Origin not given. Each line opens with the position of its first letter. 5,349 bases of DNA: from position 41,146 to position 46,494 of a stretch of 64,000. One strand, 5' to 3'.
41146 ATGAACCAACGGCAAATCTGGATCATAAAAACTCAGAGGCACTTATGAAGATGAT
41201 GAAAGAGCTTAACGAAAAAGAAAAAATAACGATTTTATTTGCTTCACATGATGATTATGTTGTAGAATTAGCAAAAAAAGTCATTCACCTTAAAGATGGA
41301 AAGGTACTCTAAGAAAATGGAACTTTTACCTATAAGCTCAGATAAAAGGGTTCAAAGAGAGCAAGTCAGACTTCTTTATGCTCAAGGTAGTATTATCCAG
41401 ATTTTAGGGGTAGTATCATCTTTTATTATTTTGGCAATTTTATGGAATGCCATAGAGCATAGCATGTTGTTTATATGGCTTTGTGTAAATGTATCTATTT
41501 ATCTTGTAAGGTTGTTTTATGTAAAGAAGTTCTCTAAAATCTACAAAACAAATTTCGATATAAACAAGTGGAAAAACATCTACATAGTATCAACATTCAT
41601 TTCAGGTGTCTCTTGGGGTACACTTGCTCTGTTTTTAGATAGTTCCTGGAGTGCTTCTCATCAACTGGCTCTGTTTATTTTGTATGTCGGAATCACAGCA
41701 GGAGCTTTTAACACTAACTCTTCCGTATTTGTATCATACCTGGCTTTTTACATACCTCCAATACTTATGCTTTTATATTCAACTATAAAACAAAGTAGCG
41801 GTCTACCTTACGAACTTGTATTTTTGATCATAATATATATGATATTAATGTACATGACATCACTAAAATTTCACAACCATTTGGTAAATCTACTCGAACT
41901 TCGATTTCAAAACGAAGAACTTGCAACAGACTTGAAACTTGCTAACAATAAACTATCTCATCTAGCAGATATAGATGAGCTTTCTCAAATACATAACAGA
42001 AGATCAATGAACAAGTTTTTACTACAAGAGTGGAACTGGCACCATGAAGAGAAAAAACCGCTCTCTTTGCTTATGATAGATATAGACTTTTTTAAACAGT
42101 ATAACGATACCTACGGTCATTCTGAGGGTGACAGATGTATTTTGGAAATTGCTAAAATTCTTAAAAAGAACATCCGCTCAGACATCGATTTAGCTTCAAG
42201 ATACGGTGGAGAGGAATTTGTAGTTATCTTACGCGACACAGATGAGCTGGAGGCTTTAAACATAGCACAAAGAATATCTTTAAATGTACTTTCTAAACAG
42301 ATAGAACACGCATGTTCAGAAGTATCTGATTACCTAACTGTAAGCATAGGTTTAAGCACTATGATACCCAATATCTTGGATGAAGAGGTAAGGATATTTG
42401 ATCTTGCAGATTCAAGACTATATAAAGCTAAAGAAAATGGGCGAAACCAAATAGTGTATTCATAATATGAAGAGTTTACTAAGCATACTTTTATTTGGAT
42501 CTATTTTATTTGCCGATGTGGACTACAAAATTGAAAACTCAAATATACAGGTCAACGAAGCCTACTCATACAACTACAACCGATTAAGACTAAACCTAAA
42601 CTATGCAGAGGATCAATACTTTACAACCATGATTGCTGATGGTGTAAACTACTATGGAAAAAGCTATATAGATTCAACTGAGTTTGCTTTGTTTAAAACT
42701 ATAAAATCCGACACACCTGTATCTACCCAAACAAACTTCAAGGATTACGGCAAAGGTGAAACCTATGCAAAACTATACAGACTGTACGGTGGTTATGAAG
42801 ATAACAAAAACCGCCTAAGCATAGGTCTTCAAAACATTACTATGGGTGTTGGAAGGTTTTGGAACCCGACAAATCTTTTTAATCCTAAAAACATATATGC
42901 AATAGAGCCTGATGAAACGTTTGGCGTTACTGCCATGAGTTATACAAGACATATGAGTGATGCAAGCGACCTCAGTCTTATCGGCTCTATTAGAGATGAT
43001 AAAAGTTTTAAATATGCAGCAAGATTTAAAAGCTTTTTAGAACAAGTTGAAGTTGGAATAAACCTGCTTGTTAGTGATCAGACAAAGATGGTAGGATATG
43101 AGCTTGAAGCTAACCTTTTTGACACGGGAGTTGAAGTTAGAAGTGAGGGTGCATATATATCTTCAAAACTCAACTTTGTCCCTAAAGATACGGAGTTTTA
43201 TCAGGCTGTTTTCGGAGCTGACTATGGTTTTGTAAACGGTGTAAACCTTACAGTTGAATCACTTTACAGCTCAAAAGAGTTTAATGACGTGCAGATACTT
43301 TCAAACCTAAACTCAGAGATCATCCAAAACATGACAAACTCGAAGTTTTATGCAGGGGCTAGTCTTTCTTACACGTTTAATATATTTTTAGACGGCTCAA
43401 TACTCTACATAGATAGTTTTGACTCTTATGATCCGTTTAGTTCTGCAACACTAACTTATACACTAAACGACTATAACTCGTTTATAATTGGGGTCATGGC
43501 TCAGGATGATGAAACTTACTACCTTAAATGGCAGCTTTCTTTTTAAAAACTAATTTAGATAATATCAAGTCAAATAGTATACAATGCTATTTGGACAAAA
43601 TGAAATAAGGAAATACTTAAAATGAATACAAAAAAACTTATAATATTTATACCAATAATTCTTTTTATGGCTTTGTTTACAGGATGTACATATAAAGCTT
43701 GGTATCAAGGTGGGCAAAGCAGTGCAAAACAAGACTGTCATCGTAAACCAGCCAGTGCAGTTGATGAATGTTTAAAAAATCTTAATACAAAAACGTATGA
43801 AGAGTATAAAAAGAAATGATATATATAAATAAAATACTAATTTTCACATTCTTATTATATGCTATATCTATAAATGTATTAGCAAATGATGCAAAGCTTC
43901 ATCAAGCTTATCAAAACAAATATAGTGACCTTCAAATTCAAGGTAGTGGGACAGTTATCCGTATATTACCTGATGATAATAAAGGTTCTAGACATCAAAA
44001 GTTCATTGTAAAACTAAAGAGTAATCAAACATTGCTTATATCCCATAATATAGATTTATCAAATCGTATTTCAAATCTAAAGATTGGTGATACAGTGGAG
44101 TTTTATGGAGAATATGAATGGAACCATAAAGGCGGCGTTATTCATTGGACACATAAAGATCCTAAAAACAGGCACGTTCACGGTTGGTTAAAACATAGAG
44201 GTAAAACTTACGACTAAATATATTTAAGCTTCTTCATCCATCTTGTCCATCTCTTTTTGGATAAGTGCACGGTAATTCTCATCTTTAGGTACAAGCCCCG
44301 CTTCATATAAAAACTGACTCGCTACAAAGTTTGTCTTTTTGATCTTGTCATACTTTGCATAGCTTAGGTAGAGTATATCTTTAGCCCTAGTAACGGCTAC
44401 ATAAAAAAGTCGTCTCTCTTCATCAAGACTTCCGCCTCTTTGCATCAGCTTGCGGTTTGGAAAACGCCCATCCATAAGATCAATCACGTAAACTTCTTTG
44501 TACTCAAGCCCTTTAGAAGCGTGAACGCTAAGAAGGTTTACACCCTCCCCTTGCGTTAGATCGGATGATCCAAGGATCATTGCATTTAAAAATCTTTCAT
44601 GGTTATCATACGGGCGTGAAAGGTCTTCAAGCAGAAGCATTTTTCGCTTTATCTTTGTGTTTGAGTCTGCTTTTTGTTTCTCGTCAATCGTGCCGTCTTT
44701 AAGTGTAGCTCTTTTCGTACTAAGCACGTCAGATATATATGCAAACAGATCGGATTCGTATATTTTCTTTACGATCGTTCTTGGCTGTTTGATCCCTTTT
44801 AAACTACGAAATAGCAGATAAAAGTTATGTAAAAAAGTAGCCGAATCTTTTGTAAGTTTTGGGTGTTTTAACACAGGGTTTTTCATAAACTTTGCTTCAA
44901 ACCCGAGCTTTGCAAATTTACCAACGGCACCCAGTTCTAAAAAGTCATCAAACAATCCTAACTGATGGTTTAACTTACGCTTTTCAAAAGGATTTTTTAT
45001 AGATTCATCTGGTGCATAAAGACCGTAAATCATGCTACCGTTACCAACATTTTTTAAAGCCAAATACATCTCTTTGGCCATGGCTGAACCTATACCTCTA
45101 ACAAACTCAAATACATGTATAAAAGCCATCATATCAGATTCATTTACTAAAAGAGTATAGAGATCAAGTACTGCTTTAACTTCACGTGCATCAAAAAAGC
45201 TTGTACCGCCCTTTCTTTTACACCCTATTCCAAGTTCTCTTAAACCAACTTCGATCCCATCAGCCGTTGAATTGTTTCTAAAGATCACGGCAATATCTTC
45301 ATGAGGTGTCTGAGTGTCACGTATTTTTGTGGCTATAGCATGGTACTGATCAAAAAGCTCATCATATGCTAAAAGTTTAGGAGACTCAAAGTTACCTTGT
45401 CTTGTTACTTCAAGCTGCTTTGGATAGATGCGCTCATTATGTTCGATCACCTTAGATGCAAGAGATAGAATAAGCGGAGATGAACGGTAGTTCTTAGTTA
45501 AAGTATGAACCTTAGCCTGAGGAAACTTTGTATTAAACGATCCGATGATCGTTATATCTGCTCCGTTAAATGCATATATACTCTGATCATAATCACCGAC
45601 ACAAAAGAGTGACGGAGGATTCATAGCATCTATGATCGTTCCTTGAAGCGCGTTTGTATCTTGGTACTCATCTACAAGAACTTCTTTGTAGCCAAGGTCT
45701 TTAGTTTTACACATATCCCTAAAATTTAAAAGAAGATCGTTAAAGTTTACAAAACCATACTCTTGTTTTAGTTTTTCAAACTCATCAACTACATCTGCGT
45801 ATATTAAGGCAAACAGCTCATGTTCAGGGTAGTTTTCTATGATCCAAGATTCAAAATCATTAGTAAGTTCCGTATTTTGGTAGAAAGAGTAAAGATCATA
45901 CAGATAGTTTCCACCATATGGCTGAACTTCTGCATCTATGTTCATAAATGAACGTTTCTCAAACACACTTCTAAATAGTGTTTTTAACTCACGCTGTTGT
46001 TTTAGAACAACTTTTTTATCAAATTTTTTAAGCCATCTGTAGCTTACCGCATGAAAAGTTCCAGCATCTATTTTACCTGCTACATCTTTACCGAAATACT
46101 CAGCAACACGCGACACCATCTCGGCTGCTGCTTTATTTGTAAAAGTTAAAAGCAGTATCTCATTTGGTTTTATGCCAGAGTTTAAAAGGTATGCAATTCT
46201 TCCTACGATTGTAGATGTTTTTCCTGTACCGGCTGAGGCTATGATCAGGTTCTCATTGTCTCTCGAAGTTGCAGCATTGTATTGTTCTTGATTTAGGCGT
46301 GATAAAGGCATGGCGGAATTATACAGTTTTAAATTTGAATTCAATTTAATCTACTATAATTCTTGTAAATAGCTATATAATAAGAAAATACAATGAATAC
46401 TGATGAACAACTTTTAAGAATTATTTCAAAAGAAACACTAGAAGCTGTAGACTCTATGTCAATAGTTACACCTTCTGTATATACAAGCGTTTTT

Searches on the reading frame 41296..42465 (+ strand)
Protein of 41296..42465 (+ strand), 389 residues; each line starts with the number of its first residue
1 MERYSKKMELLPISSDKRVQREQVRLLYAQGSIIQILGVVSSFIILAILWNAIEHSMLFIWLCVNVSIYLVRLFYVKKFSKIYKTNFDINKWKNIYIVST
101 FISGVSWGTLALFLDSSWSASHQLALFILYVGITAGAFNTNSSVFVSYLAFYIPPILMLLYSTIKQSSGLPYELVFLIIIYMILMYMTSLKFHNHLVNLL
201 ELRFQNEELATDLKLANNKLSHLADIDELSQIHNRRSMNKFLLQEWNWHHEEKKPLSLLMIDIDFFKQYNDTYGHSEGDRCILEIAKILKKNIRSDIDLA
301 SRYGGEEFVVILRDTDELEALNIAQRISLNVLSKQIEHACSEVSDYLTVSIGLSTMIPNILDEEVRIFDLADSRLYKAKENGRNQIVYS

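Call 5: search_protein_families(library=pfam, proteins=[window:41296-42465:+])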
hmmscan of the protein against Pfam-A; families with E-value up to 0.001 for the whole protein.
window:41296-42465:+ (389 aa): 1 family
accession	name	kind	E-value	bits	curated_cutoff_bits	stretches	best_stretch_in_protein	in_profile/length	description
PF00990.26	GGDEF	-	9.4e-46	156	23.8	1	224-385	1-161/161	Diguanylate cyclase, GGDEF domain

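Call 50: search_protein_families(library=ncbifam, proteins=[window:41296-42465:+], max_evalue=0.00001)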
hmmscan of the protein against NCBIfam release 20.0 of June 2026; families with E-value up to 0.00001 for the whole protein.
window:41296-42465:+ (389 aa): 20 families
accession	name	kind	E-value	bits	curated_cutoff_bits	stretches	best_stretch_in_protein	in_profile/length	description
TIGR00254.1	GGDEF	domain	1.9e-50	170.8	37.4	1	221-388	2-166/168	diguanylate cyclase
NF007135.0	PRK09581.1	equivalog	3.3e-45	154.7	474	1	212-388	280-454/457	PleD family two-component system response regulator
NF038266.1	diguan_SiaD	equivalog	8.3e-40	136.7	290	1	212-385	82-251/252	biofilm regulation diguanylate cyclase SiaD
NF041606.1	dguan_cyc_DgcA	equivalog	8.7e-40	136.7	370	1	215-388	169-338/340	diguanylate cyclase DgcA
NF007380.0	PRK09894.1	equivalog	5.1e-37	127.8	256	1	220-387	125-285/296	diguanylate cyclase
NF047654.1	DiguCycDgcRLepto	equivalog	9.7e-34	116.6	500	1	212-387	121-294/295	diguanylate cyclase DgcR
NF007423.1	PRK09966.1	equivalog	1.9e-29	102.8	325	1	207-379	222-390/390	diguanylate cyclase DgcN/YfiN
NF051473.1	DigCycDgcsShew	equivalog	1.1e-28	100.5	400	1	217-385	128-287/291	diguanylate cyclase DgcS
NF011955.1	PRK15426.1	equivalog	7.3e-27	93.7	408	1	218-388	392-560/564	cellulose biosynthesis regulator diguanylate cyclase DgcQ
NF007599.0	PRK10245.1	equivalog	3.3e-25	88.3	402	1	204-385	188-366/371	diguanylate cyclase AdrA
NF045675.1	PhdiestaseDibA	equivalog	4.2e-25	88.1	980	1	212-385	191-360/623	phosphodiesterase DibA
NF047872.1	GGDEF_GdpS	equivalog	9.4e-24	84.3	400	1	112-388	92-349/355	GGDEF domain-containing protein GdpS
NF007474.0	PRK10060.1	equivalog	1.2e-23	83.2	782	1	211-386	224-392/663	cyclic di-GMP phosphodiesterase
NF040885.1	diguan_DgcJ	equivalog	1e-21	77.3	500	1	217-384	339-491/493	diguanylate cyclase DgcJ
NF007298.0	PRK09776.1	equivalog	3.8e-21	74.7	1135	1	218-386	678-842/1111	diguanylate cyclase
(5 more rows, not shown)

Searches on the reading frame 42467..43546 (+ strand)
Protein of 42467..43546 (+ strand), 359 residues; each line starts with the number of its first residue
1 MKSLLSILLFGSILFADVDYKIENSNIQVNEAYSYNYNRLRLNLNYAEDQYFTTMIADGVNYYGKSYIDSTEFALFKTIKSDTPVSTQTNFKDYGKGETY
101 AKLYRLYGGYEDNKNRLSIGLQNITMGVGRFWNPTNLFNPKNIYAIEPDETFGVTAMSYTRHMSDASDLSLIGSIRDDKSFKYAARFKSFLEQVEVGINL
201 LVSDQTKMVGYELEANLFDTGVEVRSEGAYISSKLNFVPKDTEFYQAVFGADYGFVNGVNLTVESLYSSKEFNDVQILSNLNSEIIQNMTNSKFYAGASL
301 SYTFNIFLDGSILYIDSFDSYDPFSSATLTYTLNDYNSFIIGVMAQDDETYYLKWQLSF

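Call 5: search_protein_families(library=pfam, proteins=[window:42467-43546:+])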
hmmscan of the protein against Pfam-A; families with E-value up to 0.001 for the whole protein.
window:42467-43546:+ (359 aa): 0 families

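Call 50: search_protein_families(library=ncbifam, proteins=[window:42467-43546:+], max_evalue=0.00001)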
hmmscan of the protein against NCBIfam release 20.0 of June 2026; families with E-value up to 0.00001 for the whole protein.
window:42467-43546:+ (359 aa): 0 families

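Call 63: search_solved_structures(query=window:42467-43546:+, max_evalue=1)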
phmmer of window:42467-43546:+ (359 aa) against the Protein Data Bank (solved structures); distinct sequences matched with E-value up to 1: 4.
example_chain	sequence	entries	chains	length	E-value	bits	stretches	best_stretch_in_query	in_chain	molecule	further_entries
1pyb_A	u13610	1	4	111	0.27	13.8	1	108-179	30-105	tRNA-binding protein Trbp111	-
8vtz_A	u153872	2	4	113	0.28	13.7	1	108-179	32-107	Methionyl-tRNA synthetase beta subunit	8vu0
7d8r_A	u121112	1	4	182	0.48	13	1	108-180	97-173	Microphthalmia-associated transcription factor,Methionyl-tRNA synthetase beta subunit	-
7d8s_A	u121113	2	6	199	0.59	12.7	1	109-180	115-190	Microphthalmia-associated transcription factor,Methionyl-tRNA synthetase beta subunit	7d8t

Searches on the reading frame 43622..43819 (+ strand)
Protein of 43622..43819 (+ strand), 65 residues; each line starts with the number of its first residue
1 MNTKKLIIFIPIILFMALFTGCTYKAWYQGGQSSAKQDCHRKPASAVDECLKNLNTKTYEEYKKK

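Call 5: search_protein_families(library=pfam, proteins=[window:43622-43819:+])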
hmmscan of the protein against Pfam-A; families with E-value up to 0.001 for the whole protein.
window:43622-43819:+ (65 aa): 1 family
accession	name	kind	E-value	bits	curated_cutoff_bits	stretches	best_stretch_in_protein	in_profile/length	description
PF09716.15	ETRAMP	-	0.00079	19.8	29.1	1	1-65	1-50/81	Malarial early transcribed membrane protein (ETRAMP)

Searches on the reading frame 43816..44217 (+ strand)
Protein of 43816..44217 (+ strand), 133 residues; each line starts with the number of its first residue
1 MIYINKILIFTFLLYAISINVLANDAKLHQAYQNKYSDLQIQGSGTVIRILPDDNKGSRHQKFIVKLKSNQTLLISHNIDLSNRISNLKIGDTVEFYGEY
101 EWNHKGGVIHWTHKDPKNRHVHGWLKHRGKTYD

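Call 5: search_protein_families(library=pfam, proteins=[window:43816-44217:+])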
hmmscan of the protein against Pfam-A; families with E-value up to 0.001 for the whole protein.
window:43816-44217:+ (133 aa): 1 family
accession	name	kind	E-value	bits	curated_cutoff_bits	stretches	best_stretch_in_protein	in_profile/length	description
PF11948.15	DUF3465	-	1.2e-62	209.7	25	1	15-133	6-124/124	Protein of unknown function (DUF3465)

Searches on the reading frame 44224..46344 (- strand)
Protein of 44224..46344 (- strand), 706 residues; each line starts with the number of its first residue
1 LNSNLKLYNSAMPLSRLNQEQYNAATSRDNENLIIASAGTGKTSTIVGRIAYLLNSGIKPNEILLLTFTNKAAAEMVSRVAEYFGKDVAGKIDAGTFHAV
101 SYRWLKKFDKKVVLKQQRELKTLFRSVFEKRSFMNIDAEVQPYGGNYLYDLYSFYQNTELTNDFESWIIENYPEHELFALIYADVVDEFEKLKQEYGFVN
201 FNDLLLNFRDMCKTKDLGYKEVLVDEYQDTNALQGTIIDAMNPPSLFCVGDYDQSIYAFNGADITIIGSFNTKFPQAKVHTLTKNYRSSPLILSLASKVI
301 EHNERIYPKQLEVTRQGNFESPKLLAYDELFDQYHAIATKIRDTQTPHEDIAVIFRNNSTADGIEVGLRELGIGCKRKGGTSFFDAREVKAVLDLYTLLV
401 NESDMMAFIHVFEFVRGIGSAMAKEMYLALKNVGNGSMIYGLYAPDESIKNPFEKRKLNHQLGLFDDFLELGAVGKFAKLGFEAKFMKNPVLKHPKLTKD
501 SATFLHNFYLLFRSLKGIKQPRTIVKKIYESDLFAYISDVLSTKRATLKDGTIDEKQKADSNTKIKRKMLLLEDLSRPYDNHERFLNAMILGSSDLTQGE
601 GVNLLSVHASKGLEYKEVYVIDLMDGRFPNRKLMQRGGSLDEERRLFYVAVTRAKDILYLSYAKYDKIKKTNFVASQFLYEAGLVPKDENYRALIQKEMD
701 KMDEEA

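Call 5: search_protein_families(library=pfam, proteins=[window:44224-46344:-])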
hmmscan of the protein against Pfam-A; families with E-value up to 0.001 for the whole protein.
window:44224-46344:- (706 aa): 6 families
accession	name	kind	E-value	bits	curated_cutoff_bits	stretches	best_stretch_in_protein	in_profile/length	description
PF00580.27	UvrD-helicase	-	3.9e-54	184.6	23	1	17-275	1-271/271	UvrD/REP helicase N-terminal domain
PF13361.12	UvrD_C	-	1.8e-51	176.1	25.6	1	281-664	2-349/350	UvrD-like helicase C-terminal domain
PF13245.12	AAA_19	-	1.2e-21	77.8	25.1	1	26-259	8-133/134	AAA domain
PF13538.12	UvrD_C_2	-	5.9e-09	36.1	27.4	1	604-660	4-51/52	UvrD-like helicase C-terminal domain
PF13086.12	AAA_11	-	1.3e-05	25.6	27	1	17-84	2-75/257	AAA domain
PF01443.25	Viral_helicase1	-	0.00044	20.6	21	0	593-658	168-224/228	Viral superfamily 1 RNA helicase core domain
